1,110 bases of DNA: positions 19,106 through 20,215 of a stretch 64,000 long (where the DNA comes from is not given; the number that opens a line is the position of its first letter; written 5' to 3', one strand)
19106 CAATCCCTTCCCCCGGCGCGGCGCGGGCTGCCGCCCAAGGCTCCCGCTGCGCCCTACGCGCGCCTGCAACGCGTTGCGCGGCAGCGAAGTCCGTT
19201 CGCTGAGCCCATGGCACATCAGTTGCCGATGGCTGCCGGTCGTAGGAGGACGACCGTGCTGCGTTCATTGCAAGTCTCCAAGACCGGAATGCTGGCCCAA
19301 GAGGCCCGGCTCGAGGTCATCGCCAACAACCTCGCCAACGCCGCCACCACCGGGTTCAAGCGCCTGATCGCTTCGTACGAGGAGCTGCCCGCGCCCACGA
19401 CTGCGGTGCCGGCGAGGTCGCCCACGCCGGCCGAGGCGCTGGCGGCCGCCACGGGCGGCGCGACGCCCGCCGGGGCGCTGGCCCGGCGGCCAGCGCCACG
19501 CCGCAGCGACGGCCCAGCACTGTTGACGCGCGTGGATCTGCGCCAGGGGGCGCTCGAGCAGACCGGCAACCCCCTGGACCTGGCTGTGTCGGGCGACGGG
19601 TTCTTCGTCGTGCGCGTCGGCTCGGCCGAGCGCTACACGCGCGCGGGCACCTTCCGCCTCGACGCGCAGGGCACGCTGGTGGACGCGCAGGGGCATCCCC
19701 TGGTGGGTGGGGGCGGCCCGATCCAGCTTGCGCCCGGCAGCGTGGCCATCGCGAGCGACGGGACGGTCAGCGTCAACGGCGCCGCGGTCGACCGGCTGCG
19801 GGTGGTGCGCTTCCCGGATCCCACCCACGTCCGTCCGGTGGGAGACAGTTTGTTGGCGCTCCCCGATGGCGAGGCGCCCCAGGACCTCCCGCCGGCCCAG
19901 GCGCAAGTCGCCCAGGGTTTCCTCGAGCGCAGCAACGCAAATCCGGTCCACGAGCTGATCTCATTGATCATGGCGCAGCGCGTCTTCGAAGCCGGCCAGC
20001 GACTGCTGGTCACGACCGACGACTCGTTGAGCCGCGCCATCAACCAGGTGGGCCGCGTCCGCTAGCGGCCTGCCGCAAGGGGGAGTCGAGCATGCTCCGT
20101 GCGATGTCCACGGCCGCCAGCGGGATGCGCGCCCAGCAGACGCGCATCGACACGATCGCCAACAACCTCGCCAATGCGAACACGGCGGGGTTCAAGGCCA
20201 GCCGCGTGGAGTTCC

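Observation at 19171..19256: Consensus sigma-54 promoter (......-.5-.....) with an upstream 12-bp perfect palindrome drives the flgF-flgG-flgAHI-flgJ-flgKL-fliW-csrA block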

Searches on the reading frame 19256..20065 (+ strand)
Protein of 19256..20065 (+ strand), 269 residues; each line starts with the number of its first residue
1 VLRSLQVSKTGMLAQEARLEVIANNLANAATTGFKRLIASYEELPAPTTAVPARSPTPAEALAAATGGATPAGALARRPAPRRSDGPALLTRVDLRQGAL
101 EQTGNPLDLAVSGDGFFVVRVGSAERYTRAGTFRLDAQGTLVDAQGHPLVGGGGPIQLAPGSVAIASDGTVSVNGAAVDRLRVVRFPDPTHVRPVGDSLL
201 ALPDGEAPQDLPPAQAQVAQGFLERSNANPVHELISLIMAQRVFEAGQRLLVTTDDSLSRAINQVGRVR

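Call 7: search_protein_families(library=pfam, proteins=[window:19256-20065:+])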
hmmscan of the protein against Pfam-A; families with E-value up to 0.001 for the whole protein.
window:19256-20065:+ (269 aa): 3 families
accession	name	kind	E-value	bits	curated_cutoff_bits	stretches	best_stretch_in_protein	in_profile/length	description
PF22692.1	LlgE_F_G_D1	-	6.5e-14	52.3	27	1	110-173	1-64/64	Flagellar hook protein FlgE/F/G D1 domain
PF06429.18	Flg_bbr_C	-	1e-12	47.8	23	1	219-263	1-45/46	Flagellar basal body rod FlgEFG protein C-terminal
PF00460.25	Flg_bb_rod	-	1.9e-09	37.7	20.7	1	5-35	1-31/31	Flagella basal body rod protein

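Call 17: find_homologous_proteins(query=window:19256-20065:+)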
Query window:19256-20065:+ (269 aa): 1777 proteins with E <= 0.001 among 8000 candidates; the best 120 are listed.
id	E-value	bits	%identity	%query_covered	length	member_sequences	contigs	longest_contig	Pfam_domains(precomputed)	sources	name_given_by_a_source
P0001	1.8e-164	563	100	100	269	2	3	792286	PF06429.19,PF00460.26,PF22692.2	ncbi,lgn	-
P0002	5.4e-92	326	61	100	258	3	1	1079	PF06429.19,PF00460.26,PF22692.2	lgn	-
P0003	2.2e-54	203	46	99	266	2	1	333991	PF06429.19,PF00460.26,PF22692.2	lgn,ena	-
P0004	7.7e-49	185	42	100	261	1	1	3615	PF06429.19,PF00460.26,PF22692.2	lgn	-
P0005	9.7e-49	184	44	99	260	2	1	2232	PF06429.19,PF00460.26,PF22692.2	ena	-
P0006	6.6e-48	182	42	99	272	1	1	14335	PF06429.19,PF00460.26,PF22692.2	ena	-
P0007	7.4e-48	181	41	100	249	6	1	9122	PF06429.19,PF00460.26,PF22692.2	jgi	-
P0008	3.3e-45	173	43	100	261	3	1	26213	PF06429.19,PF00460.26,PF22692.2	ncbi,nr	ncbi:flagellar hook-basal body complex protein [bacterium]|nr:flagellar hook-basal body complex prot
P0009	1.5e-44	171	39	100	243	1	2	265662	PF06429.19,PF00460.26,PF22692.2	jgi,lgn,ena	-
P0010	2.1e-44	170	36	100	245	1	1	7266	PF06429.19,PF00460.26,PF22692.2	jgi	jgi:flagellar basal-body rod protein FlgF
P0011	3.1e-44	170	40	93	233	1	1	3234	PF06429.19,PF00460.26,PF22692.2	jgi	jgi:flagellar basal-body rod protein FlgG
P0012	3.7e-44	169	41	100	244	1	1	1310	PF06429.19,PF00460.26,PF22692.2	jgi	jgi:flagellar basal-body rod protein FlgF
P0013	3.5e-43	166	39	99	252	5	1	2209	PF06429.19,PF00460.26,PF22692.2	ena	-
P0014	5.4e-43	165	39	99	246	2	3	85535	PF06429.19,PF00460.26,PF22692.2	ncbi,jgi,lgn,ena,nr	ncbi:MAG TPA: flagellar basal-body rod protein FlgF [Nitrospiria bacterium]|nr:flagellar basal-body 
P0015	5.5e-43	165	43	100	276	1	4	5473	PF06429.19,PF00460.26,PF22692.2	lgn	-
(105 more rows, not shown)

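Call 18: find_encoding_contigs(protein=P0001, flank=3000, max_places=4)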
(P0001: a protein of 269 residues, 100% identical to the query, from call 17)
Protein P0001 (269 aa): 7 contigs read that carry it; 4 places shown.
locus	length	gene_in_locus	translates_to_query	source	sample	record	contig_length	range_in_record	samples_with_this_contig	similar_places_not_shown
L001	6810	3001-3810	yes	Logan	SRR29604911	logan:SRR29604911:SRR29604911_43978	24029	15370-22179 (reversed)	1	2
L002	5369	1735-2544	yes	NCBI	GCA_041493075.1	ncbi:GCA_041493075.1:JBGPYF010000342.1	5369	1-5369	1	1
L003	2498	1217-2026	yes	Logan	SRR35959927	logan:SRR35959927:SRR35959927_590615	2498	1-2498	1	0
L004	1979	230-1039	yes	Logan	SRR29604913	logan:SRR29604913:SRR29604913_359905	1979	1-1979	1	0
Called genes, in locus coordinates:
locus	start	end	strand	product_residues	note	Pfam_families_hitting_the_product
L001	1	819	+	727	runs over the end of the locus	PF00773:RNB, PF00575:S1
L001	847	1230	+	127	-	PF07238:PilZ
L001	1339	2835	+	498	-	PF00072:Response_reg, PF00989:PAS, PF08448:PAS_4, PF00512:HisKA, PF13581:HATPase_c_2 (weak), PF02518:HATPase_c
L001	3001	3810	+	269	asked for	PF00460:Flg_bb_rod, PF22692:LlgE_F_G_D1, PF06429:Flg_bbr_C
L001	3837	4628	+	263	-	PF00460:Flg_bb_rod, PF22692:LlgE_F_G_D1, PF06429:Flg_bbr_C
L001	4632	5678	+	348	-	PF13144:ChapFlgA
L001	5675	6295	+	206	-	PF02107:FlgH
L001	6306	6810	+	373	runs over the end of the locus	PF02119:FlgI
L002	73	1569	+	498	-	PF00072:Response_reg, PF00989:PAS, PF08448:PAS_4, PF00512:HisKA, PF13581:HATPase_c_2 (weak), PF02518:HATPase_c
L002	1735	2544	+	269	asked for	PF00460:Flg_bb_rod, PF22692:LlgE_F_G_D1, PF06429:Flg_bbr_C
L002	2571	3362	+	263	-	PF00460:Flg_bb_rod, PF22692:LlgE_F_G_D1, PF06429:Flg_bbr_C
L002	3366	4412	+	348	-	PF13144:ChapFlgA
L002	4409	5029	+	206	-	PF02107:FlgH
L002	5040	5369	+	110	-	?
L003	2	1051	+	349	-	?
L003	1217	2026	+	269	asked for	PF00460:Flg_bb_rod, PF22692:LlgE_F_G_D1, PF06429:Flg_bbr_C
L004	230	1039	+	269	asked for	PF00460:Flg_bb_rod, PF22692:LlgE_F_G_D1, PF06429:Flg_bbr_C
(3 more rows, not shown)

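Call 19: find_encoding_contigs(protein=P0002, flank=3000, max_places=4)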
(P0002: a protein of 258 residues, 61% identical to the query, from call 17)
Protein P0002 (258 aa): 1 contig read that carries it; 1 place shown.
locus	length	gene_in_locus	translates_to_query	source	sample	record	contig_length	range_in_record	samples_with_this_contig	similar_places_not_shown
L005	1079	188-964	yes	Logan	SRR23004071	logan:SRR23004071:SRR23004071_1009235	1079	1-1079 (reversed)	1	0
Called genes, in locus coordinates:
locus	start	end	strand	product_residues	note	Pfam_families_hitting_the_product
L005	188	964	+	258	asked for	PF00460:Flg_bb_rod, PF22692:LlgE_F_G_D1, PF06429:Flg_bbr_C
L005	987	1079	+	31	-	?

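Call 20: find_encoding_contigs(protein=P0003, flank=6000, max_places=4)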
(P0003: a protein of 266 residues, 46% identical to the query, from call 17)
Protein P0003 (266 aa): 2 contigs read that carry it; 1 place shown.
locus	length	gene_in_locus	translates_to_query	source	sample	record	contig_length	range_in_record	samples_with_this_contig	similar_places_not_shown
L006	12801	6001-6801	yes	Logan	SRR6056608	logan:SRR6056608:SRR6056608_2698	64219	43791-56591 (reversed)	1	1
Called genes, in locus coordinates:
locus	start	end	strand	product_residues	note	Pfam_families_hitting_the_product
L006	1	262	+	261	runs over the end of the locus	PF12911:OppC_N (weak), PF00528:BPD_transp_1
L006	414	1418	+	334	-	PF03054:tRNA_Me_trans, PF18297:NFACT-R_2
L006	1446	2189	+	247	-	PF02535:Zip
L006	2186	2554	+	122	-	PF03091:CutA1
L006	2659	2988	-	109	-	-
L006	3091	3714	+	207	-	-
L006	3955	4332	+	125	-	PF00535:Glycos_transf_2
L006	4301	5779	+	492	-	PF00072:Response_reg, PF00989:PAS (weak), PF08448:PAS_4 (weak), PF13426:PAS_9, PF00512:HisKA, PF02518:HATPase_c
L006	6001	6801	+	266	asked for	PF00460:Flg_bb_rod (weak), PF22692:LlgE_F_G_D1, PF06429:Flg_bbr_C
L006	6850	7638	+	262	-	PF00460:Flg_bb_rod, PF22692:LlgE_F_G_D1, PF06429:Flg_bbr_C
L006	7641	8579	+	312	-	PF13144:ChapFlgA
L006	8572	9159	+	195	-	PF02107:FlgH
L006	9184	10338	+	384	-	PF02119:FlgI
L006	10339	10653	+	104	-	PF10135:Rod-binding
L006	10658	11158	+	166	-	PF05130:FlgN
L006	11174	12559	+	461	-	PF22638:FlgK_D1, PF06429:Flg_bbr_C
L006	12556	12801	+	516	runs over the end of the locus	PF00669:Flagellin_N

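Call 29: find_related_loci(query=A2, collection=genome_contigs, flank=3000)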
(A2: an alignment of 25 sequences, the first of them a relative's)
Query A2 (269 aa) in genome_contigs; peptide patterns used: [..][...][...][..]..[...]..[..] (x = any residue, [..] = any of these).
600 stretches matched a pattern (row limit reached: there are more); 510 encode a relative of the query (tblastn E <= 1e-3); the best 80 are kept; 80 distinct loci.
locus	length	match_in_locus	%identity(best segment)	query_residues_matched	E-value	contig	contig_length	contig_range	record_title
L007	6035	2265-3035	37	1-268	8e-49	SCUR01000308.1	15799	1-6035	MAG: Candidatus Manganitrophaceae bacterium isolate GW715_bin.13 GW715_bin.13-72082, whole genome shotgun sequence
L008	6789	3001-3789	36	1-268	9e-47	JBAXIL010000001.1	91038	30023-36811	MAG: bacterium isolate ELA348 MAG348_1, whole genome shotgun sequence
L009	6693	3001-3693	38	1-268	2e-46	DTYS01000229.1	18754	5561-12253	MAG TPA_asm: Candidatus Latescibacterota bacterium isolate UWMA-0227 k99_3057806, whole genome shotgun sequence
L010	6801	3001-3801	37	1-269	4e-45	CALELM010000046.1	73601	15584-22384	MAG TPA_asm: uncultured Selenomonadaceae bacterium isolate SRR6425801_bin.74_CONCOCT_v1.1_MAG genome assembly, contig: E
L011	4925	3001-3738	39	1-260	3e-45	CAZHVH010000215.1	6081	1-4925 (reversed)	MAG TPA_asm: uncultured bacterium isolate binchicken_co6_520 genome assembly, contig: NODE_17216_length_6081_cov_15.6173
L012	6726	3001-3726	39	10-268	7e-45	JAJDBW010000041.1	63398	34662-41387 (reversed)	MAG: Nitrospirota bacterium isolate OFTM308 OFTM308_40, whole genome shotgun sequence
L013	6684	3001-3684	37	1-267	3e-44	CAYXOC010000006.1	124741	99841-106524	MAG TPA_asm: uncultured bacterium isolate binchicken_co152_100 genome assembly, contig: NODE_151_length_124741_cov_15.13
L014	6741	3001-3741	38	1-267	2e-44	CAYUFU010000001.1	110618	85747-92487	MAG TPA_asm: uncultured Chitinophagales bacterium isolate binchicken_co274_268 genome assembly, contig: NODE_410_length_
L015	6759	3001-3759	37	1-268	1e-43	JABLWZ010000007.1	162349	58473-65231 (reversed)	MAG: Bacillota bacterium isolate Ch109 contig7, whole genome shotgun sequence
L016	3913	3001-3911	32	1-268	8e-44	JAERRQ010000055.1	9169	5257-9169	MAG: Desulfobacterales bacterium isolate G11 c_000000023744, whole genome shotgun sequence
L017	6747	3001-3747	35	1-268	9e-44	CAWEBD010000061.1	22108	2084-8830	MAG: uncultured Bacteroidetes bacterium isolate MFD01299.bin.2.3 genome assembly, contig: contig_139591, whole genome sh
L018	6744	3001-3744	38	1-265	2e-43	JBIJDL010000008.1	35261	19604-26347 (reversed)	MAG: Candidatus Hydrogenedentales bacterium isolate ME2006-08-22D15_3300044611_group2_bin248 Rohwer_bin1462_scaffold_732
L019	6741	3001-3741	35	1-268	1e-43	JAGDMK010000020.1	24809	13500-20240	MAG: Bacteroidetes bacterium isolate CTSoil_038 scaffold_875, whole genome shotgun sequence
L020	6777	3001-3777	37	1-266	2e-43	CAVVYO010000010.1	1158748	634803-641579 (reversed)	MAG: Candidatus Glassbacteria bacterium isolate MFD03899.bin.2.138 genome assembly, contig: contig_40902, whole genome s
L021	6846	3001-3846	33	1-268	1e-42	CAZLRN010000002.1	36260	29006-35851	MAG TPA_asm: uncultured Spirochaetales bacterium isolate SRP323688_co1_64 genome assembly, contig: NODE_2114_length_3626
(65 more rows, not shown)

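Call 31: find_related_loci(query=P0001, collection=metagenome_contigs, flank=2500)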
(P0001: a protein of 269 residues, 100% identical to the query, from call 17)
Query P0001 (269 aa) in metagenome_contigs; peptide patterns used: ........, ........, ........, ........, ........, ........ (x = any residue, [..] = any of these).
600 stretches matched a pattern (row limit reached: there are more); 135 encode a relative of the query (tblastn E <= 1e-3); the best 80 are kept; 80 distinct loci.
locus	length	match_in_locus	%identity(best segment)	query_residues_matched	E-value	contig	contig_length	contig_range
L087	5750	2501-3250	40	1-268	1e-44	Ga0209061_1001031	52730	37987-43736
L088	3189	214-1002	37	1-269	4e-43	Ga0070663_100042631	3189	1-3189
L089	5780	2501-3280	37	1-269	1e-41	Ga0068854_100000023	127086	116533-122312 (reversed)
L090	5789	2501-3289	37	1-269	1e-41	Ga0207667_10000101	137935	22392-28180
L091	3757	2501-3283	36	1-265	4e-41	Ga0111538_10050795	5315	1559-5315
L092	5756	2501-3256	38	1-268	3e-41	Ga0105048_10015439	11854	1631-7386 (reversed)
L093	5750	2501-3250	36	1-268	8e-41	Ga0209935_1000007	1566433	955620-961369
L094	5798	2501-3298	38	1-268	7e-41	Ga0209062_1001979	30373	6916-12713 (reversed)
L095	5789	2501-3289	34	3-267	4e-40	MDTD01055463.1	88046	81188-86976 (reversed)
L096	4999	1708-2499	38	1-265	9e-40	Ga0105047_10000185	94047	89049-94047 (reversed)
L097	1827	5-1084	38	1-251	2e-39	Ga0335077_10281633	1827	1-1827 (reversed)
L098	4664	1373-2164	37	1-265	4e-39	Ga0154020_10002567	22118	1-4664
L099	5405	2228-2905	34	19-269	1e-38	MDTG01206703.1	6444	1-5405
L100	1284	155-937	35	1-265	1e-39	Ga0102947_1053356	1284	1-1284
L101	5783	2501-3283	35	1-265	2e-38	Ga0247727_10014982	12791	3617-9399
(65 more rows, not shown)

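Call 32: search_protein_families(library=ncbifam, proteins=[window:19256-20065:+])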
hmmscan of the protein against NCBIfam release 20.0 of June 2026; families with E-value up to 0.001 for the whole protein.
window:19256-20065:+ (269 aa): 26 families (the best 25 are shown)
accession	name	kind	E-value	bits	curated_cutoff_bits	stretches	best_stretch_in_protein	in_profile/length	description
TIGR03506.1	FlgEFG_subfam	subfamily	9.1e-55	186.8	70.25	2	4-149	2-121/351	flagellar hook-basal body complex protein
TIGR02490.1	flgF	equivalog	3e-52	177.3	178.5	1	7-245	3-218/218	flagellar basal-body rod protein FlgF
NF009332.0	PRK12690.1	equivalog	2.6e-48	164.4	288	1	91-266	63-237/239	flagellar hook-basal body complex protein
NF009331.1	PRK12689.1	equivalog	5.8e-47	160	347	2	91-266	69-249/252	flagellar basal-body rod protein FlgF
TIGR02488.1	flgG_G_neg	equivalog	2.8e-44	151.6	252.75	1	4-262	1-256/259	flagellar basal-body rod protein FlgG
NF009280.2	PRK12640.1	subfamily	6.5e-42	143.8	210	2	92-260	63-238/246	flagellar basal body rod protein FlgF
NF009282.1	PRK12642.1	equivalog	1.7e-38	132.3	242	2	94-266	64-238/239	flagellar basal-body rod protein FlgF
NF009278.1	PRK12636.1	equivalog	2e-34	119.3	350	1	1-263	1-260/263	flagellar basal body rod protein FlgG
NF009456.0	PRK12816.1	equivalog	3.6e-33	115.3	416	1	1-263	1-261/264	flagellar basal body rod protein FlgG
NF004241.1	PRK05682.1-5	equivalog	3.1e-27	95.8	469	2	93-149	78-135/446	flagellar hook protein FlgE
NF004238.1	PRK05682.1-1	equivalog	3.6e-26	92.4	400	2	95-151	67-123/414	flagellar hook protein FlgE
NF004243.1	PRK05682.2-2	equivalog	4.6e-25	88.5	801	2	96-152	70-127/420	flagellar hook protein FlgE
NF005286.1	PRK06803.1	equivalog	4e-23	82.2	467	1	96-152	62-119/402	flagellar hook protein FlgE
NF004240.1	PRK05682.1-4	equivalog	1e-22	81.1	472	2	95-151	68-127/443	flagellar hook protein FlgE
NF004242.0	PRK05682.2-1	equivalog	7.6e-20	71.1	365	2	96-151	71-129/422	flagellar hook protein FlgE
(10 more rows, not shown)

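Call 36: find_encoding_contigs(protein=P0004, flank=2500, max_places=2)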
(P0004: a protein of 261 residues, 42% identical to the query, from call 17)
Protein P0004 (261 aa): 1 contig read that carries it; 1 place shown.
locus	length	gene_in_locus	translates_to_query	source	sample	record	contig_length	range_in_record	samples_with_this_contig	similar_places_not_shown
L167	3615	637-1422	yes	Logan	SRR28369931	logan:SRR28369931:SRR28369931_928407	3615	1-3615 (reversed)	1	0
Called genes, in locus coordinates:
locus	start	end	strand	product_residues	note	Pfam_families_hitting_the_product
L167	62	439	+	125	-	PF07238:PilZ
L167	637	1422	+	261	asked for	PF00460:Flg_bb_rod, PF22692:LlgE_F_G_D1, PF06429:Flg_bbr_C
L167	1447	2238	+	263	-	PF00460:Flg_bb_rod, PF22692:LlgE_F_G_D1, PF06429:Flg_bbr_C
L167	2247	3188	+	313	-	PF13144:ChapFlgA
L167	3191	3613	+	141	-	?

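Call 37: find_encoding_contigs(protein=P0005, flank=2500, max_places=2)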
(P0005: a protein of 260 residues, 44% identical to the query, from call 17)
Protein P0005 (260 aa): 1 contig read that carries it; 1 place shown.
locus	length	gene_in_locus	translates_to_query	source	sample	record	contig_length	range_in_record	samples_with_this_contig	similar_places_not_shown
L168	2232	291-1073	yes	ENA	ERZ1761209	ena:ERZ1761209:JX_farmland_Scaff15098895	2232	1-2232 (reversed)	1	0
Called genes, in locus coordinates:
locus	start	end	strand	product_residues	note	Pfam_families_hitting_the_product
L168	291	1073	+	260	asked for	PF00460:Flg_bb_rod, PF22692:LlgE_F_G_D1, PF06429:Flg_bbr_C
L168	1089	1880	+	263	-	PF00460:Flg_bb_rod, PF22692:LlgE_F_G_D1, PF06429:Flg_bbr_C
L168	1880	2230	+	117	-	?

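Call 38: find_encoding_contigs(protein=P0006, flank=2500, max_places=2)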
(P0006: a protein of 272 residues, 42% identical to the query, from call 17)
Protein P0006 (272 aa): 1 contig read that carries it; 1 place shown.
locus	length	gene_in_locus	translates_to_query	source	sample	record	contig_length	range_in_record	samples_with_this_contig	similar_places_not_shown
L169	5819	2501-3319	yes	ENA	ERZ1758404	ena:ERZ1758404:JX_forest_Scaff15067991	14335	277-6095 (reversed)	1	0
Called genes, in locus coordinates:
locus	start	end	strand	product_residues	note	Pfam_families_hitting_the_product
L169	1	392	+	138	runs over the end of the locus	PF00460:Flg_bb_rod, PF06429:Flg_bbr_C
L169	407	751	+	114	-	PF02049:FliE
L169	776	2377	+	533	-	PF13231:PMT_2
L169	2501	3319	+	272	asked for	PF00460:Flg_bb_rod, PF22692:LlgE_F_G_D1, PF06429:Flg_bbr_C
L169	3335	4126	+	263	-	PF00460:Flg_bb_rod, PF22692:LlgE_F_G_D1, PF06429:Flg_bbr_C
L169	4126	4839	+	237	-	PF08666:SAF, PF13144:ChapFlgA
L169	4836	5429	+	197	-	PF02107:FlgH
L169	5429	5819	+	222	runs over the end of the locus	?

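Call 39: find_encoding_contigs(protein=P0008, flank=2500, max_places=2)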
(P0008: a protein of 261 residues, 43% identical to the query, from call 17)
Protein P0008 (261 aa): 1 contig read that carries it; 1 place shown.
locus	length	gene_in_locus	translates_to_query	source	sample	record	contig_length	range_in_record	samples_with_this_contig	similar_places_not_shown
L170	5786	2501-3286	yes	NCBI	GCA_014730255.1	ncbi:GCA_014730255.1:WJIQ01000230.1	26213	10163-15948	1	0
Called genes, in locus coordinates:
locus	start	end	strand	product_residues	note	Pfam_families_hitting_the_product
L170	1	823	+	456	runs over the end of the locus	PF13562:NTP_transf_4, PF00132:Hexapep (faint)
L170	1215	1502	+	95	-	PF00216:Bac_DNA_binding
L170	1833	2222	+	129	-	PF07238:PilZ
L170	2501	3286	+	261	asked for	PF00460:Flg_bb_rod (weak), PF22692:LlgE_F_G_D1, PF06429:Flg_bbr_C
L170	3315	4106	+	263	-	PF00460:Flg_bb_rod, PF22692:LlgE_F_G_D1, PF06429:Flg_bbr_C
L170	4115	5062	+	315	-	PF08666:SAF (weak), PF13144:ChapFlgA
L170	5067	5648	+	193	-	PF02107:FlgH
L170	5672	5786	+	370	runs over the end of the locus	PF02119:FlgI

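Call 76: list_cluster_members(proteins=[P0002, P0003])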
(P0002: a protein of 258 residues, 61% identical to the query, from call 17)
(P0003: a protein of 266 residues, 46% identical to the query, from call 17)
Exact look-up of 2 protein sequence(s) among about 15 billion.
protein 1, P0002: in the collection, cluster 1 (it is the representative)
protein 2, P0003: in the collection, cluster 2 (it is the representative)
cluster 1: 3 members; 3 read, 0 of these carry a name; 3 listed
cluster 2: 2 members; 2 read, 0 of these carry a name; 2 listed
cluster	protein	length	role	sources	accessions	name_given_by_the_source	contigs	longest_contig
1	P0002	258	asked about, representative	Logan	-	-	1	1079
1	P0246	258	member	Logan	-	-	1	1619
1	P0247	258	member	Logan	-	-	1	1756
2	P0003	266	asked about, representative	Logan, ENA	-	-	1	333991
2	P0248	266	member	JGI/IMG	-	-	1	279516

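Call 77: find_encoding_contigs(protein=P0246, flank=2000, max_places=3)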
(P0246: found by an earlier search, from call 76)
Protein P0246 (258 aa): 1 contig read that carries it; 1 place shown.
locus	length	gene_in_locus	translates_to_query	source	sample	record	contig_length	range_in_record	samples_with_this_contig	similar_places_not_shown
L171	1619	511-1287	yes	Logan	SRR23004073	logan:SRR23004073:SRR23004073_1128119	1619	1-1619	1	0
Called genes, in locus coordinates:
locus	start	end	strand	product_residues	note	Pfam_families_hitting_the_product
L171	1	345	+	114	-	?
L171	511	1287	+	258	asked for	PF00460:Flg_bb_rod, PF22692:LlgE_F_G_D1, PF06429:Flg_bbr_C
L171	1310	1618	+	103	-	?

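Call 78: find_encoding_contigs(protein=P0247, flank=2000, max_places=3)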
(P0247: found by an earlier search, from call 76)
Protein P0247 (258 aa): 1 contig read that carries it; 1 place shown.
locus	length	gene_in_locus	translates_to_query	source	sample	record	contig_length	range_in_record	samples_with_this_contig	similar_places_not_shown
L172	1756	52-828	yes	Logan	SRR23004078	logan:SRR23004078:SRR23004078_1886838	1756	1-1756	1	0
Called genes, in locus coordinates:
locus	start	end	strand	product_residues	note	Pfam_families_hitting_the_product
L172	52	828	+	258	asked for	PF00460:Flg_bb_rod, PF22692:LlgE_F_G_D1, PF06429:Flg_bbr_C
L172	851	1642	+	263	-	PF00460:Flg_bb_rod, PF22692:LlgE_F_G_D1, PF06429:Flg_bbr_C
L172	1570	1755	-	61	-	?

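Call 79: find_encoding_contigs(protein=P0248, flank=2000, max_places=2)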
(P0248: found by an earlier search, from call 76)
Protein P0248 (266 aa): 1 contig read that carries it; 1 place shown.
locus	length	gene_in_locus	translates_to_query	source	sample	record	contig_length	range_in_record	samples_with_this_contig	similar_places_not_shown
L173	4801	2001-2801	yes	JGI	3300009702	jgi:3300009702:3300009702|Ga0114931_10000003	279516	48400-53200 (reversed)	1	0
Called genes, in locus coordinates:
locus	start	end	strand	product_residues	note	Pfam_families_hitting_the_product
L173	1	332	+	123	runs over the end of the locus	PF00535:Glycos_transf_2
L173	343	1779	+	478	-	PF00072:Response_reg, PF00989:PAS (weak), PF08448:PAS_4 (weak), PF13426:PAS_9, PF00512:HisKA, PF02518:HATPase_c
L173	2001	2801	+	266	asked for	PF00460:Flg_bb_rod (weak), PF22692:LlgE_F_G_D1, PF06429:Flg_bbr_C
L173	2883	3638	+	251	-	PF00460:Flg_bb_rod (weak), PF22692:LlgE_F_G_D1, PF06429:Flg_bbr_C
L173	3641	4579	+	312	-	PF13144:ChapFlgA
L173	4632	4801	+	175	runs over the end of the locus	PF02107:FlgH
